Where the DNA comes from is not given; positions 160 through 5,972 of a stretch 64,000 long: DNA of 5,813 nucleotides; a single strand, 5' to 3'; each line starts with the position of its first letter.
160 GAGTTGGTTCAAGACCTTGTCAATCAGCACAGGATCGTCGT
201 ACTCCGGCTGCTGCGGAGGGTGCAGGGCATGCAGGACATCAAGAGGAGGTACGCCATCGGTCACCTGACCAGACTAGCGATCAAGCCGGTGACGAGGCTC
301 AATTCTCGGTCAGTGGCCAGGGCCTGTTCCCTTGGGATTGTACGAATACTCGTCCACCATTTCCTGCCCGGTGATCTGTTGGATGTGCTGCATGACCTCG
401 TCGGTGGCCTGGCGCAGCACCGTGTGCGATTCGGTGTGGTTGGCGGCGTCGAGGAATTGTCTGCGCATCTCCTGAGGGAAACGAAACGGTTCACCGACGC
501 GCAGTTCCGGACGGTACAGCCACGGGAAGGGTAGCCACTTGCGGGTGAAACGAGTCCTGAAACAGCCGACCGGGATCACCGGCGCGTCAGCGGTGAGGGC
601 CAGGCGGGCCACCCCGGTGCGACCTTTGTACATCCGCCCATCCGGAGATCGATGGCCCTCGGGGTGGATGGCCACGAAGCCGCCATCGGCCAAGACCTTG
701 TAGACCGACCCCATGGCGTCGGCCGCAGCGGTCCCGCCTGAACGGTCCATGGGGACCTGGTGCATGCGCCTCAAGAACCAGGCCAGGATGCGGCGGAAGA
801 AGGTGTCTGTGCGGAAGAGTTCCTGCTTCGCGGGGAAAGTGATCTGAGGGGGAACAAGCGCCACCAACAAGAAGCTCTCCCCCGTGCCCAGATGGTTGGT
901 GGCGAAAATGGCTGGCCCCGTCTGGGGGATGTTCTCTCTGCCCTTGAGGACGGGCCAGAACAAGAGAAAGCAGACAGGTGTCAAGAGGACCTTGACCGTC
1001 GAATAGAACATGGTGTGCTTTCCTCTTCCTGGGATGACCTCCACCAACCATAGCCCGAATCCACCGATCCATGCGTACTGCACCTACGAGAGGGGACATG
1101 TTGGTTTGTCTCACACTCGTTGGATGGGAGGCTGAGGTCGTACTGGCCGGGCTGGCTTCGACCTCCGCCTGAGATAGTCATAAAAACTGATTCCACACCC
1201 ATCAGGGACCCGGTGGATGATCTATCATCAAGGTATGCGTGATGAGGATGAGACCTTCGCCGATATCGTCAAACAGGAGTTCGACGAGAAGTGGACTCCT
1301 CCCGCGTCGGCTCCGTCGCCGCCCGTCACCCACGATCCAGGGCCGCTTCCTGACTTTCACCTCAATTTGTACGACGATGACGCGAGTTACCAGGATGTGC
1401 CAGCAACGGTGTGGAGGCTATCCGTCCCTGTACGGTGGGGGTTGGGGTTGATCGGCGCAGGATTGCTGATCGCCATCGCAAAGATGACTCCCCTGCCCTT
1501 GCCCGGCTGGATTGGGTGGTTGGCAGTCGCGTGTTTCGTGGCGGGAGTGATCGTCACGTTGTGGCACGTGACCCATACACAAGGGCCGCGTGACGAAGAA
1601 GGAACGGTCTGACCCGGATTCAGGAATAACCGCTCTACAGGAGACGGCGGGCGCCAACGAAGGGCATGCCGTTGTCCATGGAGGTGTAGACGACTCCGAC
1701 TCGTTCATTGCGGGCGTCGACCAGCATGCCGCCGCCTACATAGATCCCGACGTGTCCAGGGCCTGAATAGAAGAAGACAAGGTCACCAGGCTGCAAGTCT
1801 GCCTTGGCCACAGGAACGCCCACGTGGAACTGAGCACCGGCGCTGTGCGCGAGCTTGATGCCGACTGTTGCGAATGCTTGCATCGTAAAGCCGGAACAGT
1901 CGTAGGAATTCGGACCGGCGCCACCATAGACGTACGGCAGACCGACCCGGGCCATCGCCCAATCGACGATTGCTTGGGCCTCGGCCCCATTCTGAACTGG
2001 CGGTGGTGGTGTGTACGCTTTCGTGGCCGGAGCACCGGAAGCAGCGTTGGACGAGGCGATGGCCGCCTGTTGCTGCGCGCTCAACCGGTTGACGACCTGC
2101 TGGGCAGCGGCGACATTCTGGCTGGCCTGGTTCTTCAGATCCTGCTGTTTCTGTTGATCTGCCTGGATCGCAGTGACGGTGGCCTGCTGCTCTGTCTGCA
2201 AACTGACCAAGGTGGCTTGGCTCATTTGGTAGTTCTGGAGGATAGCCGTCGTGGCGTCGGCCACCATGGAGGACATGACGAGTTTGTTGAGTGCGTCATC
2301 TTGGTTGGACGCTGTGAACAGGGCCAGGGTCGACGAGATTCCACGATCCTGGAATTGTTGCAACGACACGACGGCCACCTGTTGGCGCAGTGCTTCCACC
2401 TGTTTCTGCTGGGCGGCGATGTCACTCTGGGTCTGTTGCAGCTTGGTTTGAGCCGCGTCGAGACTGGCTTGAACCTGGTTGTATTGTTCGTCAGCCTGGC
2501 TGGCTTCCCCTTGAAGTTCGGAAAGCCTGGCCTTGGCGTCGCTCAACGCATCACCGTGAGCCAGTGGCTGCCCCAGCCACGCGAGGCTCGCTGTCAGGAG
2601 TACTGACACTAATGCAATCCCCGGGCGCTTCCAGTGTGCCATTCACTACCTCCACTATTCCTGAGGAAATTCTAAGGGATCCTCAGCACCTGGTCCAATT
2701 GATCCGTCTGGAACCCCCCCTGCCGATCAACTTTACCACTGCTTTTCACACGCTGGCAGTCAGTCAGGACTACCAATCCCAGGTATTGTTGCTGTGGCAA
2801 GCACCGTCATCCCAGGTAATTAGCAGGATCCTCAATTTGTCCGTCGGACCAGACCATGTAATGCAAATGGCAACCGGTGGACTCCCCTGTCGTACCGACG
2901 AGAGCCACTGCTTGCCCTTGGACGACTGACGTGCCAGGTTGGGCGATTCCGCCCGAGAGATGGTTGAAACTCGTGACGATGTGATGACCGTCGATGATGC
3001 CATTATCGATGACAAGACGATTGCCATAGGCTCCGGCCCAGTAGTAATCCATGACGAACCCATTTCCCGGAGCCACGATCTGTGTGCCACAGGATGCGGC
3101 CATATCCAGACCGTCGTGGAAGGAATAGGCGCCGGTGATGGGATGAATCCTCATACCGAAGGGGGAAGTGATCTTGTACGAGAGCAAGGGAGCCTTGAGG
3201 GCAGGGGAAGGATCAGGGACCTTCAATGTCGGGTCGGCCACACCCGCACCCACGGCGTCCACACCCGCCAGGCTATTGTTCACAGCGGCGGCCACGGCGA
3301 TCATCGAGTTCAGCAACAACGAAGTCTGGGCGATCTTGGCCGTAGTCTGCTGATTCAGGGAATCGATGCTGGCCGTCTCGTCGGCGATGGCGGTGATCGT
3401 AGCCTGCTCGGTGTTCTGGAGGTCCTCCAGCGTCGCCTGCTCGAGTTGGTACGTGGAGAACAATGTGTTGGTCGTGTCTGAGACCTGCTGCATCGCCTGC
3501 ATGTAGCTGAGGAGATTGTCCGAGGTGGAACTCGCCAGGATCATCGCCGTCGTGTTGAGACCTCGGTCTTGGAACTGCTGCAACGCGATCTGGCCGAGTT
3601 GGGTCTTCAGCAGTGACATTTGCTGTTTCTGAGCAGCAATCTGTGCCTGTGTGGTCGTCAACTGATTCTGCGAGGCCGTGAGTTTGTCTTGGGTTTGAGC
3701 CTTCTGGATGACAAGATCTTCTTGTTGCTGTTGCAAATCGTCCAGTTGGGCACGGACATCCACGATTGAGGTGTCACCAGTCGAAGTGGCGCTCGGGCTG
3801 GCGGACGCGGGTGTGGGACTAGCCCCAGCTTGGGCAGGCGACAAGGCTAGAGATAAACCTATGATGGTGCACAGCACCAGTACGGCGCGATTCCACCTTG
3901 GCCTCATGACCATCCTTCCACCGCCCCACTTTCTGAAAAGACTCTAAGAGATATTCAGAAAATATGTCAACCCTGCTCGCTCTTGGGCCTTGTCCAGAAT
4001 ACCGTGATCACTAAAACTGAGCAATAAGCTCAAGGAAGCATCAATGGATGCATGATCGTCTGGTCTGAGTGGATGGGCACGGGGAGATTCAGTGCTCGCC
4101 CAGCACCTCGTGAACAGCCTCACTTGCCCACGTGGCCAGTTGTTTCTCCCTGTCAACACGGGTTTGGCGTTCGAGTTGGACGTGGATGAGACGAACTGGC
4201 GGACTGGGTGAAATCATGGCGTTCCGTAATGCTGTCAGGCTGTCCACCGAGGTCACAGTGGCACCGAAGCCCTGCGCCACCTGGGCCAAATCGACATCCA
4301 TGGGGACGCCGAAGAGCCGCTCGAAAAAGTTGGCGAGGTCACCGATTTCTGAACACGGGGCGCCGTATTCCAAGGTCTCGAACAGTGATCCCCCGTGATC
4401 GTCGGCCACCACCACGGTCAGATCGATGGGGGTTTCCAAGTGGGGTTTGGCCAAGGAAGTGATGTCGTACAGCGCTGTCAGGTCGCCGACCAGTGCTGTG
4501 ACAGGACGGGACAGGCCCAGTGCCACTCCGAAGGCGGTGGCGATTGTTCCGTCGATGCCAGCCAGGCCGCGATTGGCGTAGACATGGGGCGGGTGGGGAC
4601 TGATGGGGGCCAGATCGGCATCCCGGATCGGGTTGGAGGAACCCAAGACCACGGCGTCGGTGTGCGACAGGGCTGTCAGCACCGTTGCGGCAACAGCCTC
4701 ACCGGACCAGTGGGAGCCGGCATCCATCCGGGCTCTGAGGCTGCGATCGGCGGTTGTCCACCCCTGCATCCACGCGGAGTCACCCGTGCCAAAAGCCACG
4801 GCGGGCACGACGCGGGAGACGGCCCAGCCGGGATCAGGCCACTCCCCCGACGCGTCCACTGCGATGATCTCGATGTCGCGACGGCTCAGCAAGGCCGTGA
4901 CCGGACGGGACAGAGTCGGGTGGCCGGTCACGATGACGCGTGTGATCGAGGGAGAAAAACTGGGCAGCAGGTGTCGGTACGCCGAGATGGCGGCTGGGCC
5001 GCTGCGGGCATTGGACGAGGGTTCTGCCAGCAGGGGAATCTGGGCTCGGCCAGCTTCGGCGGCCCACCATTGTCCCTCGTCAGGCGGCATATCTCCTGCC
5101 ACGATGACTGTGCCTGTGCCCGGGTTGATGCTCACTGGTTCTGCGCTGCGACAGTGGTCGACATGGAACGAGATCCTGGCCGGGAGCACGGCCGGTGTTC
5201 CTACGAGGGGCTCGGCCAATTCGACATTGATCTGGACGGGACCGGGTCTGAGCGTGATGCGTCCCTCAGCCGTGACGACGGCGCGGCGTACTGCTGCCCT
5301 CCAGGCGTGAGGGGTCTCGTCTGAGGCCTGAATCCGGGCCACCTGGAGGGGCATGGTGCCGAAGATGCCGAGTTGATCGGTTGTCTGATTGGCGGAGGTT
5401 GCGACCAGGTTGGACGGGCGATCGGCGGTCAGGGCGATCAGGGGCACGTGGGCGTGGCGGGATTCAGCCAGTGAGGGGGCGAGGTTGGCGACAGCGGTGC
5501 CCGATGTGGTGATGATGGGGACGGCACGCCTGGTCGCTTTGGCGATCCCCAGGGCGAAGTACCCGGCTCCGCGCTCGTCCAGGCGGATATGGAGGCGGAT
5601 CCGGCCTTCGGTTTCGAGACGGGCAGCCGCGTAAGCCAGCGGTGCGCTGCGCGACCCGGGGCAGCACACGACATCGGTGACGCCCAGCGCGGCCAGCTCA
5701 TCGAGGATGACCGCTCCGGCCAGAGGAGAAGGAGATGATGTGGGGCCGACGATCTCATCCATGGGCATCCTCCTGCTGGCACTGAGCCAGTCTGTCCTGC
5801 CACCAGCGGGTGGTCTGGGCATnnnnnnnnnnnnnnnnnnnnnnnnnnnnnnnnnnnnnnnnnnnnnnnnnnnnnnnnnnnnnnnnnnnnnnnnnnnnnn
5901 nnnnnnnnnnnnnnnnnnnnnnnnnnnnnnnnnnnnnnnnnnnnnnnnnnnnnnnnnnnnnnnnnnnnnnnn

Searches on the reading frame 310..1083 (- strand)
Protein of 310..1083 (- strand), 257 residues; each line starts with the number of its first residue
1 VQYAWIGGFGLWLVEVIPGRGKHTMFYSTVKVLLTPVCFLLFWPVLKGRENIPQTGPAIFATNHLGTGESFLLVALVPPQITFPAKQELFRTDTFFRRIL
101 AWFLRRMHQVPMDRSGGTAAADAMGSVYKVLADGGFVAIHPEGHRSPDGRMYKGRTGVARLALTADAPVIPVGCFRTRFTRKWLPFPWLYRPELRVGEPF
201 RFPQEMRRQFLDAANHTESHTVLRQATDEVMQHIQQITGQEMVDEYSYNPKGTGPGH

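Call 79: search_protein_families(library=pfam, proteins=[window:310-1083:-], max_evalue=0.00001)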
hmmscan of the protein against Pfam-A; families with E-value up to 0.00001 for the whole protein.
window:310-1083:- (257 aa): 1 family
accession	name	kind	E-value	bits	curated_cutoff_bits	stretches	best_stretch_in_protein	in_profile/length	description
PF01553.26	Acyltransferase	-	1.7e-20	73.6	23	1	47-174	5-131/132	Acyltransferase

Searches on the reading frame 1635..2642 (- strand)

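Call 79: search_protein_families(library=pfam, proteins=[window:1635-2642:-], max_evalue=0.00001)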
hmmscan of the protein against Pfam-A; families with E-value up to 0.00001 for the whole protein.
window:1635-2642:- (335 aa): 1 family
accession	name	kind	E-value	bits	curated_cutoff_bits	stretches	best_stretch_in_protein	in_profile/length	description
PF00877.26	NLPC_P60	-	9.2e-24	83.9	23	1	234-325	1-94/105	NlpC/P60 family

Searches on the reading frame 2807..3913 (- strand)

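Call 79: search_protein_families(library=pfam, proteins=[window:2807-3913:-], max_evalue=0.00001)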
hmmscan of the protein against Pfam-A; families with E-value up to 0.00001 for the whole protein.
window:2807-3913:- (368 aa): 1 family
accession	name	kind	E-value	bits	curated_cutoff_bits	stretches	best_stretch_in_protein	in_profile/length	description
PF01551.29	Peptidase_M23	-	6e-20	71.7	28.7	1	265-363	2-96/96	Peptidase family M23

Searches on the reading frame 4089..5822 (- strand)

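Call 79: search_protein_families(library=pfam, proteins=[window:4089-5822:-], max_evalue=0.00001)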
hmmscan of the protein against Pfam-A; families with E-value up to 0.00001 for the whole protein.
window:4089-5822:- (577 aa): 2 families
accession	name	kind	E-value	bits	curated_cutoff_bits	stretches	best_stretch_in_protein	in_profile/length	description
PF02776.23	TPP_enzyme_N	-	5.3e-21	75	26.8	1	36-152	4-118/119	Thiamine pyrophosphate enzyme, N-terminal TPP binding domain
PF02775.26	TPP_enzyme_C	-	9.3e-06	26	21.9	0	410-535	17-136/151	Thiamine pyrophosphate enzyme, C-terminal TPP binding domain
